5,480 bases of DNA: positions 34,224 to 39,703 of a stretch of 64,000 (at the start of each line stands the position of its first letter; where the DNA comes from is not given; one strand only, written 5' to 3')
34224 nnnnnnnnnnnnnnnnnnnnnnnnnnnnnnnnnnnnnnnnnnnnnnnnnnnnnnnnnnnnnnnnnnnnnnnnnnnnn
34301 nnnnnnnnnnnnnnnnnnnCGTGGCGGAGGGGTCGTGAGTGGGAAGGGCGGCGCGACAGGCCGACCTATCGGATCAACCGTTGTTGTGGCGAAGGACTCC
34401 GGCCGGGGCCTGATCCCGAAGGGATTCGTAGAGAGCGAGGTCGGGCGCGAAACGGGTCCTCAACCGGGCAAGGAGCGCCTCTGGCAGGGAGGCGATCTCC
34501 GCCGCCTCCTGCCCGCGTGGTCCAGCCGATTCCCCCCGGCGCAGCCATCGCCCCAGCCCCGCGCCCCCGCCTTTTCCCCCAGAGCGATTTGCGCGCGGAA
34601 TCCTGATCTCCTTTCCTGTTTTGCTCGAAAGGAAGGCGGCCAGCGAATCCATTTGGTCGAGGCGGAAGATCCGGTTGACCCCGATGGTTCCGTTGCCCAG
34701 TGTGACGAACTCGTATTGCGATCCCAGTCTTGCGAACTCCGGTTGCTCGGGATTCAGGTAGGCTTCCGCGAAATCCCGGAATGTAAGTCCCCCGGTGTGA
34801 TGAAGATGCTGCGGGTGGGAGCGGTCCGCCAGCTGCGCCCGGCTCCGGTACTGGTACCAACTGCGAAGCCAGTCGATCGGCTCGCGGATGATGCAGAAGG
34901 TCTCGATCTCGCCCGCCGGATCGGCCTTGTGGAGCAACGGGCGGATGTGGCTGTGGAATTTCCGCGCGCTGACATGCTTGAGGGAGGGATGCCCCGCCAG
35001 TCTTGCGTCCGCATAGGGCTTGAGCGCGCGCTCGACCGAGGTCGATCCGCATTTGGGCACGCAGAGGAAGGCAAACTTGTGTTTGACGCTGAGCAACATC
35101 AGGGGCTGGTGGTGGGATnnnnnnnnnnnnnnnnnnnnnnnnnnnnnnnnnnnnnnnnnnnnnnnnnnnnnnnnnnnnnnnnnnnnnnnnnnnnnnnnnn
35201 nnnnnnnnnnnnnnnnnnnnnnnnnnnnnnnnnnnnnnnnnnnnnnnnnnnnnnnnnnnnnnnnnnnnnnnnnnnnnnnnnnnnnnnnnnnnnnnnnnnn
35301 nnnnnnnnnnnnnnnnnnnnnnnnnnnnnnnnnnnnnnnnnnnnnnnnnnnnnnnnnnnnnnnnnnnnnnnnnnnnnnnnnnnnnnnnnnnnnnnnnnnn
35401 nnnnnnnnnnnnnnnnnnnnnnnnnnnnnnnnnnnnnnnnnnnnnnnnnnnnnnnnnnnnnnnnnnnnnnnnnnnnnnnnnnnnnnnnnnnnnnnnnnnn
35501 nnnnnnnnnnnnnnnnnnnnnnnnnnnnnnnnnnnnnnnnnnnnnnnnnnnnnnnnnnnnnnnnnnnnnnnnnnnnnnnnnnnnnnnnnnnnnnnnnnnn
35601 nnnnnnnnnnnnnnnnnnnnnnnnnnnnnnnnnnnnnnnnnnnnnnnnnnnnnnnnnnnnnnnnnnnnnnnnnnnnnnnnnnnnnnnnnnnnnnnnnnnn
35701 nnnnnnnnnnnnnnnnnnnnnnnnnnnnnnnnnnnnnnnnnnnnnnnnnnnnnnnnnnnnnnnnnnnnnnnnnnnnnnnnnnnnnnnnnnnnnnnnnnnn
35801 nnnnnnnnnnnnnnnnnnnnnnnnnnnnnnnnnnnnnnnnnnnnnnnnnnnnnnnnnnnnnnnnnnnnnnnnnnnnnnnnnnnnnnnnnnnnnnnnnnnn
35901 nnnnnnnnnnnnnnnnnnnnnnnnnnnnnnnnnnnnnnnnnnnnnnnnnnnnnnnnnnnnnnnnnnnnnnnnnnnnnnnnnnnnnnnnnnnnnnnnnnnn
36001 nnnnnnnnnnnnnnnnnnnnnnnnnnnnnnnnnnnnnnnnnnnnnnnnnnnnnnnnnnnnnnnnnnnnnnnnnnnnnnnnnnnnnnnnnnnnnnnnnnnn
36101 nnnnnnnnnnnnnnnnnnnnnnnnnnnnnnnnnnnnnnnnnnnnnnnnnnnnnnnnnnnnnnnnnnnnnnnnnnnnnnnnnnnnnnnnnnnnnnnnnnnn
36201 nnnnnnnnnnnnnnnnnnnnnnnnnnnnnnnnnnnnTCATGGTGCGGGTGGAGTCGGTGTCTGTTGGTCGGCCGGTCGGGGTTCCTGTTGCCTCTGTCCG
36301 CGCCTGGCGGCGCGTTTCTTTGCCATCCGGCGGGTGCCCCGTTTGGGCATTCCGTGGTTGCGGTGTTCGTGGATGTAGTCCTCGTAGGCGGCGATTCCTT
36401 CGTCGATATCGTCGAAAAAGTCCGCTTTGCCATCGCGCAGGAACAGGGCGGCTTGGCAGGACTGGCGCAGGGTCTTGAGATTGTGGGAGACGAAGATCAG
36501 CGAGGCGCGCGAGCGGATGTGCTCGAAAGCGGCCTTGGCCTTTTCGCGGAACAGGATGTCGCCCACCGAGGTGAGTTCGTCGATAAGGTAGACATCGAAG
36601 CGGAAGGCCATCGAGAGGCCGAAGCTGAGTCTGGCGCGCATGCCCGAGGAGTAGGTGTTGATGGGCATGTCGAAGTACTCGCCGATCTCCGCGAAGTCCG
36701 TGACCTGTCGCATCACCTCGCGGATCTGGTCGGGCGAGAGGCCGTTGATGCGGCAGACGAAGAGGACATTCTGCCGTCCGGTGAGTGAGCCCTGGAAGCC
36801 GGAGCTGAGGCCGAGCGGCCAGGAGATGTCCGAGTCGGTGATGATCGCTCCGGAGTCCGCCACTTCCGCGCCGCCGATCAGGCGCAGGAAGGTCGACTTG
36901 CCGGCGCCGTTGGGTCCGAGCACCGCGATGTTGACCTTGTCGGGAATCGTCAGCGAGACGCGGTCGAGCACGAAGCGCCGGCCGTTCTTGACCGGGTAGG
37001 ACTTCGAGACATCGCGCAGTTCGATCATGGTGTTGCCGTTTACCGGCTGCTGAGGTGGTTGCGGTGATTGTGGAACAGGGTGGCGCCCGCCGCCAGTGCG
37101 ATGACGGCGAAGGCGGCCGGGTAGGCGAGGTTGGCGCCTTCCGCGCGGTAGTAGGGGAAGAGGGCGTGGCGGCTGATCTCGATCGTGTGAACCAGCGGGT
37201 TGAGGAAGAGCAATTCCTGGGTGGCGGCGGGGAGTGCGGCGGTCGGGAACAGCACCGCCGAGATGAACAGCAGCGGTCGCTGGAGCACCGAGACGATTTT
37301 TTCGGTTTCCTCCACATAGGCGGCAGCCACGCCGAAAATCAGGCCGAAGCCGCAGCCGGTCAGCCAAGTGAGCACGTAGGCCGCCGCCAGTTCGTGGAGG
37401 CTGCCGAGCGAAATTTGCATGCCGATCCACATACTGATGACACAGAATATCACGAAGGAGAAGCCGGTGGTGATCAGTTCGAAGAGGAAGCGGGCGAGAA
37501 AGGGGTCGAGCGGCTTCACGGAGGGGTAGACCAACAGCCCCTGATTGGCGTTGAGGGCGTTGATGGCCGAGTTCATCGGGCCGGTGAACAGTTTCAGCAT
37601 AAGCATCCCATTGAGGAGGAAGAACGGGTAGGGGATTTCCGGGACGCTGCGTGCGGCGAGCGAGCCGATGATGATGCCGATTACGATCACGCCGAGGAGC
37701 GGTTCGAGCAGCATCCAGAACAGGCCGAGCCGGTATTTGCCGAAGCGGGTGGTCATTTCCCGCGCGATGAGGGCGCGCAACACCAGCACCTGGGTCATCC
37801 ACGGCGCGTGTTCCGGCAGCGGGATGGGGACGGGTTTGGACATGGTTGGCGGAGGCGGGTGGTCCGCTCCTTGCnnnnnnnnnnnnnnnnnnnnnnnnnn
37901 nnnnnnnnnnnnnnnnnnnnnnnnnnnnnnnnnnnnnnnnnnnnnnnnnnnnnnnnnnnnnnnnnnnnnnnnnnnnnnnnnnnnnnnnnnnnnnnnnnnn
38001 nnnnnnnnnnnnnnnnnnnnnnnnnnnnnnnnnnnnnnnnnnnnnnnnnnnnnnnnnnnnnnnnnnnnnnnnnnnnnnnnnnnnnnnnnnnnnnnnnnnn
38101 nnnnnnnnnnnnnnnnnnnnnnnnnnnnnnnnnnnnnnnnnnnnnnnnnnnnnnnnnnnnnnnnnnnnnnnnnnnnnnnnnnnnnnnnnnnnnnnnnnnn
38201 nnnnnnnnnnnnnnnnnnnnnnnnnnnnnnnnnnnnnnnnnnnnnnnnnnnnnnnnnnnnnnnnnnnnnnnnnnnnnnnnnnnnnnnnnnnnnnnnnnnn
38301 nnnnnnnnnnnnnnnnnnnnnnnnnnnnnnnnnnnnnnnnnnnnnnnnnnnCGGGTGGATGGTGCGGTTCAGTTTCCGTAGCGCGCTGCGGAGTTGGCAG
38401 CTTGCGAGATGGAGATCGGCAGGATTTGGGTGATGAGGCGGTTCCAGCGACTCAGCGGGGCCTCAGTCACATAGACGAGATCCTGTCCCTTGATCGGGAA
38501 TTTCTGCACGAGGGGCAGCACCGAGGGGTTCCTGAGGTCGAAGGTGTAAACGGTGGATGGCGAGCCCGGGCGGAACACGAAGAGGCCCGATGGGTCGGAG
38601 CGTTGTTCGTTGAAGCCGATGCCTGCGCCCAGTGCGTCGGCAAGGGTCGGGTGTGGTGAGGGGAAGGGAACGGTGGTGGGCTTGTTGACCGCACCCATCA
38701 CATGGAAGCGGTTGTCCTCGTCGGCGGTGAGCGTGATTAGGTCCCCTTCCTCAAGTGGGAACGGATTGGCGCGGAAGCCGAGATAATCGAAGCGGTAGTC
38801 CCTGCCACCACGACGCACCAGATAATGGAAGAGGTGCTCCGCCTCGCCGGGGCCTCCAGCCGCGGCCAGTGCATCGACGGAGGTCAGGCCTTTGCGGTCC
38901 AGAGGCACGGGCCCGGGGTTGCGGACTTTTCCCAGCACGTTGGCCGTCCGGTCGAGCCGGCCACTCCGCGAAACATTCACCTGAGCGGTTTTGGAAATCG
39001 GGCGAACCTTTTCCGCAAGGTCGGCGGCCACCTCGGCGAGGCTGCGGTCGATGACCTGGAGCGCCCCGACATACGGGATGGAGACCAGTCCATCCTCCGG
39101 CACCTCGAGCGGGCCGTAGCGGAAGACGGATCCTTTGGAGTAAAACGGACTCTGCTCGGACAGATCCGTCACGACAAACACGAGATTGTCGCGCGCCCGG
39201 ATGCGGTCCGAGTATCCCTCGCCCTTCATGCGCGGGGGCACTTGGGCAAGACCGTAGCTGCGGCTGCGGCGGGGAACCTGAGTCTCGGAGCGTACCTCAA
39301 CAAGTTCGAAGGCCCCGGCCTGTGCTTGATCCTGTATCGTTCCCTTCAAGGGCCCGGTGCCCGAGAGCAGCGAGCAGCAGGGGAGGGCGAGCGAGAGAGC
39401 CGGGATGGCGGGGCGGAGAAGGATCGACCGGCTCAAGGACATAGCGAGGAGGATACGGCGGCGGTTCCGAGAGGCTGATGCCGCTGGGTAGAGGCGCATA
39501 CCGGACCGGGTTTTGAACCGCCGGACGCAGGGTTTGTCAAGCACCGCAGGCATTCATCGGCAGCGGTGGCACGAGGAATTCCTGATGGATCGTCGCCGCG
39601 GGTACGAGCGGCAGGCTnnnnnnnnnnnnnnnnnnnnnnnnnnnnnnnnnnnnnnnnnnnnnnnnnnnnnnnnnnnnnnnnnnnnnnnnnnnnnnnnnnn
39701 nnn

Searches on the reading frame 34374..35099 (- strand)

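Call 22: search_protein_families(library=pfam, proteins=[window:34374-35099:-], max_evalue=0.001)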
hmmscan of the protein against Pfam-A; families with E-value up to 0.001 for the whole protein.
window:34374-35099:- (241 aa): 1 family
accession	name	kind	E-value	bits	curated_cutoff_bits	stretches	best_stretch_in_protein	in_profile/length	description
PF03567.20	Sulfotransfer_2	-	7.3e-07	30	22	1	4-172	6-206/252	Sulfotransferase family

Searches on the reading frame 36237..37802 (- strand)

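Call 22: search_protein_families(library=pfam, proteins=[window:36237-37802:-], max_evalue=0.001)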
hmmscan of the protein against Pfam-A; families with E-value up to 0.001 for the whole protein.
window:36237-37802:- (521 aa): 1 family
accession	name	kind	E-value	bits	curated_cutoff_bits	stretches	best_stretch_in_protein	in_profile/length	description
PF00005.33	ABC_tran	-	5.1e-13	50.2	25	1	279-411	1-136/137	ABC transporter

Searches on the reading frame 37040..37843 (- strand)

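Call 22: search_protein_families(library=pfam, proteins=[window:37040-37843:-], max_evalue=0.001)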
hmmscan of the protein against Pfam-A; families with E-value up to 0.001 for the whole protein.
window:37040-37843:- (267 aa): 2 families
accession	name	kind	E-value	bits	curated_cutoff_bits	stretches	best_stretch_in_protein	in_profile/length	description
PF01061.29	ABC2_membrane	-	3.8e-17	63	26.9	1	22-229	3-211/211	ABC-2 type transporter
PF12698.13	ABC2_membrane_3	-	0.00056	19.5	31.6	1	101-253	192-345/347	ABC-2 family transporter protein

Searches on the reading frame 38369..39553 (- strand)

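Call 6: search_protein_families(library=pfam, proteins=[window:38369-39553:-], max_evalue=0.001)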
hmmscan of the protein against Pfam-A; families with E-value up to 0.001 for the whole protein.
window:38369-39553:- (394 aa): 4 families
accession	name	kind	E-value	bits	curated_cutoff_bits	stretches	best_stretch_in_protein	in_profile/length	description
PF22461.2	SLBB_2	-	1.2e-17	64.2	27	2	282-362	2-79/79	SLBB domain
PF10531.15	SLBB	-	8.5e-10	38.8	27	1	205-254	3-53/55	SLBB domain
PF02563.21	Poly_export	-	4.9e-08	33.5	28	1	114-195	5-75/77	Polysaccharide biosynthesis/export protein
PF18412.6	Wza_C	-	4e-06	26.9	25.8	1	365-379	1-15/30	Outer-membrane lipoprotein Wza C-terminal domain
